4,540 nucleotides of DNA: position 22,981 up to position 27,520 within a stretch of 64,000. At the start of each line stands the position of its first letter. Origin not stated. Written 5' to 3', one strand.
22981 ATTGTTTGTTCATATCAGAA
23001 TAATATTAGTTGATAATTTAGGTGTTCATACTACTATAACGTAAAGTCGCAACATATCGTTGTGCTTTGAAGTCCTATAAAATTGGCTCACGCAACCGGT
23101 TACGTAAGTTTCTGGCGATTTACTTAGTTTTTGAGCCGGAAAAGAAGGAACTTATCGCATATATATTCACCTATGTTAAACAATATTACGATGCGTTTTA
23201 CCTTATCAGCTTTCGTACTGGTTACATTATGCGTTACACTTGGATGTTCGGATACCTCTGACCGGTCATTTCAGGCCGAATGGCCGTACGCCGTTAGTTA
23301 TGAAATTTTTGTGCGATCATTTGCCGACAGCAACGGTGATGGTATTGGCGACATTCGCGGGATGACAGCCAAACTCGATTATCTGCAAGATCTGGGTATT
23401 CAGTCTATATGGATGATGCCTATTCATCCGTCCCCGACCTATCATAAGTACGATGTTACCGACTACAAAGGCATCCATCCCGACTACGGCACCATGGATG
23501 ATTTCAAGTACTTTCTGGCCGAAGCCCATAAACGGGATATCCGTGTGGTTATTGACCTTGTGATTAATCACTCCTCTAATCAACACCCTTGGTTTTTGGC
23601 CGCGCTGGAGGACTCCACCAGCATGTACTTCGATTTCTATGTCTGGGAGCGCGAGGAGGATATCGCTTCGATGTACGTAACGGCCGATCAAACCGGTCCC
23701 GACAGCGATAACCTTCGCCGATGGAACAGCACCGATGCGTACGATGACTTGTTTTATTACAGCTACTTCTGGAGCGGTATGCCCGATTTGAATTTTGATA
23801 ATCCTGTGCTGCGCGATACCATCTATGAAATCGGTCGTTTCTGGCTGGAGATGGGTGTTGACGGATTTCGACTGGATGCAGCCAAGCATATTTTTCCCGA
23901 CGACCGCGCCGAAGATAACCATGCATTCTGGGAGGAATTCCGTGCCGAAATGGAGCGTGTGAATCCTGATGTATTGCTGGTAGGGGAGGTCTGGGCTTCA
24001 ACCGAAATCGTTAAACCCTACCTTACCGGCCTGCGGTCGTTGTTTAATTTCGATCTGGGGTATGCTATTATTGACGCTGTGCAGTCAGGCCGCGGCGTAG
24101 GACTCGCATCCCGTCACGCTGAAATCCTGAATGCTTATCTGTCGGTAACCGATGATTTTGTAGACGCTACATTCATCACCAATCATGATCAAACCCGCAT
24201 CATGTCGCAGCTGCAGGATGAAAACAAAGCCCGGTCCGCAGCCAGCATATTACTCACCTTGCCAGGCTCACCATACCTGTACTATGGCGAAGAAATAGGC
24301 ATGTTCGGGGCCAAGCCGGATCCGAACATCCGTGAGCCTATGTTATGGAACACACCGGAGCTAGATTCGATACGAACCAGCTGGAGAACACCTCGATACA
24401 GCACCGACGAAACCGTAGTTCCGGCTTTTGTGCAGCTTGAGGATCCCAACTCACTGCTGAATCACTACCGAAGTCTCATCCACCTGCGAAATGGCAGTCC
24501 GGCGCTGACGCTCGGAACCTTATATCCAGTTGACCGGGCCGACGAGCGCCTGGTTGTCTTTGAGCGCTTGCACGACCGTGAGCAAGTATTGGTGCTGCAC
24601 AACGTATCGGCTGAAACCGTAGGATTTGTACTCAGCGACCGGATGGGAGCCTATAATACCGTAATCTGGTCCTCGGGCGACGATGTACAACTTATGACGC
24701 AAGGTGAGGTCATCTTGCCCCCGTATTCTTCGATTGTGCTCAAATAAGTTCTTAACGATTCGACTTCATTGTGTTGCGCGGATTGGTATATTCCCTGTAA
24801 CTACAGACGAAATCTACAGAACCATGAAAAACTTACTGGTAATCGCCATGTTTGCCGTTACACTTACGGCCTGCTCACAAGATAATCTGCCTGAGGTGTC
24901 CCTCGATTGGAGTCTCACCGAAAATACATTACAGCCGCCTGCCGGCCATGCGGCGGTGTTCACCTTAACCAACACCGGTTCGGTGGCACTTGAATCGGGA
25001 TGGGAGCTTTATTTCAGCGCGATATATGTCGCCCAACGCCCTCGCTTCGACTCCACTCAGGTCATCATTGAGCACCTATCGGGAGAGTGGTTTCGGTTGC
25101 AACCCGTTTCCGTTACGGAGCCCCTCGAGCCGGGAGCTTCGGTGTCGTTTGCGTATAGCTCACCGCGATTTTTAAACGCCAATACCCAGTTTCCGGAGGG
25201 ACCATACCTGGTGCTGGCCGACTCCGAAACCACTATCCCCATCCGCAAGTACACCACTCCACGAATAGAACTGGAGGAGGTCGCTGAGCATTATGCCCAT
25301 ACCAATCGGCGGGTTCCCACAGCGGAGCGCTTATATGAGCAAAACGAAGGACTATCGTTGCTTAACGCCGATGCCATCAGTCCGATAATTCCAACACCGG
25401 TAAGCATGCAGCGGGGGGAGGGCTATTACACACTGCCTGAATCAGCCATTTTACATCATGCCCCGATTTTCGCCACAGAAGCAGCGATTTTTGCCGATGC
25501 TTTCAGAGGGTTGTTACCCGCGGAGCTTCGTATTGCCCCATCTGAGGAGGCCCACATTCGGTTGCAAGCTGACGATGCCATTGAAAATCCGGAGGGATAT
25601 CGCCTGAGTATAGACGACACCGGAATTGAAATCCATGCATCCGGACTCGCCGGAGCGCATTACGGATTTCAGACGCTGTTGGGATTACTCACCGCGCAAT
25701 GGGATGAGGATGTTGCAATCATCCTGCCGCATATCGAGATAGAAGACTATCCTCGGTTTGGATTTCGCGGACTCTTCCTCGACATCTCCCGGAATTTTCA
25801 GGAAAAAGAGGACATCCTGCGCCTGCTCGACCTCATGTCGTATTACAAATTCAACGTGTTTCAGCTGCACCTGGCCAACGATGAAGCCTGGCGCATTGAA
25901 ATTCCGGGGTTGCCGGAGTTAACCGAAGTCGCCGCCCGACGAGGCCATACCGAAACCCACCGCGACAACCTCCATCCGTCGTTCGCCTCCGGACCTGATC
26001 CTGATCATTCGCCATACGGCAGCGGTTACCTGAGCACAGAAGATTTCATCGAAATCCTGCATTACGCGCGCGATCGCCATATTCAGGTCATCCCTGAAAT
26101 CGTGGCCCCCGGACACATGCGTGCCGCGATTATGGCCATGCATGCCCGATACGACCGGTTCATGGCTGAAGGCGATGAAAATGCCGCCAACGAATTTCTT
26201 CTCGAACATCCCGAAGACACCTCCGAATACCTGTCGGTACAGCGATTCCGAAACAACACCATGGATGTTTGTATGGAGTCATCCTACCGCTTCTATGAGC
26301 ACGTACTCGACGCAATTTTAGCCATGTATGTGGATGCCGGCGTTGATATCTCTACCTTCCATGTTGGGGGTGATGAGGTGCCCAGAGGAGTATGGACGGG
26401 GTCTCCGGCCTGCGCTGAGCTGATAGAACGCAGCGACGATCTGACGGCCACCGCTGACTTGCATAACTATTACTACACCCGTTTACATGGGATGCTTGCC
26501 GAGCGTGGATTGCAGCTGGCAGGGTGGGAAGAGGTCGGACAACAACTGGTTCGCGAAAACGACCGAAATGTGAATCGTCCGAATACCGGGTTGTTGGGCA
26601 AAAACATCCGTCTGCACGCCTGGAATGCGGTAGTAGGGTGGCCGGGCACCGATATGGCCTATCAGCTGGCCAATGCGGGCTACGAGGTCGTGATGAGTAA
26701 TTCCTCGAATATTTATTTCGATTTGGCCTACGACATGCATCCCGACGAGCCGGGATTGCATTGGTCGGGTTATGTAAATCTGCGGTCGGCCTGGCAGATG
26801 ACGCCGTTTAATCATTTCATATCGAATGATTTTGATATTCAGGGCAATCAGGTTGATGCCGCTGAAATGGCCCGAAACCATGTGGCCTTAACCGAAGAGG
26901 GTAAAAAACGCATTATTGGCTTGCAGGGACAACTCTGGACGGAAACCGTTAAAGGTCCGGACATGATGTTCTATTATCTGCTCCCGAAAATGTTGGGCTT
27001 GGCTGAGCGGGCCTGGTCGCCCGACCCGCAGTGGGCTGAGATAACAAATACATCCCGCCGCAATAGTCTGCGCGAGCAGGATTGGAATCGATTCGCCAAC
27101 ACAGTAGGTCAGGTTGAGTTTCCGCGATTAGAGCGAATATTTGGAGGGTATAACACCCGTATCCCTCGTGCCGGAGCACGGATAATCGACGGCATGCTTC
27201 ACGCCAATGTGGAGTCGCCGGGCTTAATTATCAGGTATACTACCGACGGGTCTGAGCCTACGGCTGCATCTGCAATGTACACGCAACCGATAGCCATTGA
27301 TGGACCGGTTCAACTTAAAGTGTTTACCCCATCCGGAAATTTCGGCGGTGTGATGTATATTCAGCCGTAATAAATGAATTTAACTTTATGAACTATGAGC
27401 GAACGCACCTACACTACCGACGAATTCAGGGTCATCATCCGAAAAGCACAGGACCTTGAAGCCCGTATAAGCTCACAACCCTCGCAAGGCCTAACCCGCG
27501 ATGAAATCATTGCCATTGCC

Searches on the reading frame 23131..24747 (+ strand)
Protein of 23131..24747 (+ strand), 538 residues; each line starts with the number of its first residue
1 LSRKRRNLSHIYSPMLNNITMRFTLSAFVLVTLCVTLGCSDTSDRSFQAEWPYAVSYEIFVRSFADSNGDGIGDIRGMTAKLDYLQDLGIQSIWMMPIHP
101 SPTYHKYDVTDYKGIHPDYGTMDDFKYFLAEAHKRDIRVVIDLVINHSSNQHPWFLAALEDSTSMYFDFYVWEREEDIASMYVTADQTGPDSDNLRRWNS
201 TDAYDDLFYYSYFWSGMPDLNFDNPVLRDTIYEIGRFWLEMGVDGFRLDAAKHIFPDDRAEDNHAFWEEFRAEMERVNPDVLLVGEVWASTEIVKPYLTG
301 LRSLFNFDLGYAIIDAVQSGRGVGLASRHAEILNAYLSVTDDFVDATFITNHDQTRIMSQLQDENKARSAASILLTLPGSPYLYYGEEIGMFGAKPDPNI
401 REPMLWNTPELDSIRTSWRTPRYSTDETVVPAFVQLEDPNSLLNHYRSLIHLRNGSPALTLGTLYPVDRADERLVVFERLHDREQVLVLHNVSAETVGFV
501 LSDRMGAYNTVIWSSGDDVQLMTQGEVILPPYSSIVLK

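Call 50: search_protein_families(library=pfam, proteins=[window:23131-24747:+], max_evalue=0.001)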
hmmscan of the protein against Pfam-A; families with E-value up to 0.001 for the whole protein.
window:23131-24747:+ (538 aa): 4 families
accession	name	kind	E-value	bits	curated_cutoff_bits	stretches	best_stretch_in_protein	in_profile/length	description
PF00128.31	Alpha-amylase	-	3.5e-92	310.4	22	1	59-460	2-444/446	Alpha amylase, catalytic domain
PF23915.1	SusG_C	-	1.7e-12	47.9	27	1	475-536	2-62/62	Alpha-amylase SusG C-terminal domain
PF11941.14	DUF3459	-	7.9e-11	42.6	22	1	445-536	1-89/90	Domain of unknown function (DUF3459)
PF16657.11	Malt_amylase_C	-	0.00078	19.9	27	0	468-534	7-73/75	Maltogenic Amylase, C-terminal domain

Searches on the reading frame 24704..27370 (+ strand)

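Call 50: search_protein_families(library=pfam, proteins=[window:24704-27370:+], max_evalue=0.001)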
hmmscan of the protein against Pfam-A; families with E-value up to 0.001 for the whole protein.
window:24704-27370:+ (888 aa): 6 families
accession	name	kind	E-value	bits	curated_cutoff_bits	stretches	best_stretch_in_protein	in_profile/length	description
PF00728.28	Glyco_hydro_20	-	1.9e-81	274.6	22.3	1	352-773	1-347/348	Glycosyl hydrolase family 20, catalytic domain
PF02838.20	Glyco_hydro_20b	-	1.4e-17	65.1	26.1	1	227-349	3-124/124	Glycosyl hydrolase family 20, domain 2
PF03174.19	CHB_HEX_C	-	2.4e-16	59.9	23.6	1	805-878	1-70/76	Chitobiase/beta-hexosaminidase C-terminal domain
PF13290.12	CHB_HEX_C_1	-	9.8e-13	48.3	22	1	833-875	13-55/67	Chitobiase/beta-hexosaminidase C-terminal domain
PF13287.12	Fn3_assoc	-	9.5e-11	42.1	23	1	839-875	8-44/59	Fn3 associated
PF03173.19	CHB_HEX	-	5.2e-07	29.9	25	1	83-177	32-124/160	Putative carbohydrate binding domain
